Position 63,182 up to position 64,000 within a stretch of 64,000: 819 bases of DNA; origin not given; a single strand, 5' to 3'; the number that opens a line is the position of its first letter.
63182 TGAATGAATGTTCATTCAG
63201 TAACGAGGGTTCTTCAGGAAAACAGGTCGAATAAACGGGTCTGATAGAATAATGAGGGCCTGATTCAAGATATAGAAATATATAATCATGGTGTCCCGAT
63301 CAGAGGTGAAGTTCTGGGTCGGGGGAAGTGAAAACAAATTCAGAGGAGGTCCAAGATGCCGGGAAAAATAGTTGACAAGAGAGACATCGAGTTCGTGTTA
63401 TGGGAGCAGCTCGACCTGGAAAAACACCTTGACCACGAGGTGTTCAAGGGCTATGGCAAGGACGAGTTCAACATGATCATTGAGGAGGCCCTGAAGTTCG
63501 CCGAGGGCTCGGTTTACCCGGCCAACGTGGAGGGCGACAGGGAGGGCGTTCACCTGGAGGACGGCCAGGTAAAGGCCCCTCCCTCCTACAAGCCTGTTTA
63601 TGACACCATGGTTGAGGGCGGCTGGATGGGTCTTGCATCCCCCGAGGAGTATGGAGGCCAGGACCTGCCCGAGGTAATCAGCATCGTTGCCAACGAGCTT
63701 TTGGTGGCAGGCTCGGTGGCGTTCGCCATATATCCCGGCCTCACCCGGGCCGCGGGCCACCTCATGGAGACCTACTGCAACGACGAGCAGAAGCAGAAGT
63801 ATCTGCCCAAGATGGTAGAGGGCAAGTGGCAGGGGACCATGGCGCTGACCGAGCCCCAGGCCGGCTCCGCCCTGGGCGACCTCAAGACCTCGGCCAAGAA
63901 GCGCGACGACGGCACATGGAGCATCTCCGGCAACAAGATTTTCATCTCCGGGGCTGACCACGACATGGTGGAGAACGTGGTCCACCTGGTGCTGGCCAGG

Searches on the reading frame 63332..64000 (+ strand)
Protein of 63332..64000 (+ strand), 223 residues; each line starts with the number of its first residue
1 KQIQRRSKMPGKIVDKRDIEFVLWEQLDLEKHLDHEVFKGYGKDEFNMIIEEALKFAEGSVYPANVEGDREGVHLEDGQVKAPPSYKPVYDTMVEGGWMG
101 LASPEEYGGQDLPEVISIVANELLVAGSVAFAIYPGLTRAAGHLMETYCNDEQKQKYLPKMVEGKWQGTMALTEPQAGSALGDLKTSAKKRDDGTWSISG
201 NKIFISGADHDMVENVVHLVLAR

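Call 60: search_protein_families(library=pfam, proteins=[window:63332-64000:+], max_evalue=0.00001)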
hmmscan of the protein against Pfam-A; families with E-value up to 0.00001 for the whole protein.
window:63332-64000:+ (223 aa): 2 families
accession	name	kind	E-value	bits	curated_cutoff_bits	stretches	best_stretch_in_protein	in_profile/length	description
PF02771.21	Acyl-CoA_dh_N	-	5.8e-17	62.5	22.9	1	44-165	2-113/113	Acyl-CoA dehydrogenase, N-terminal domain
PF02770.24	Acyl-CoA_dh_M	-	4.9e-10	39.9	33.3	1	170-210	2-42/97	Acyl-CoA dehydrogenase, middle domain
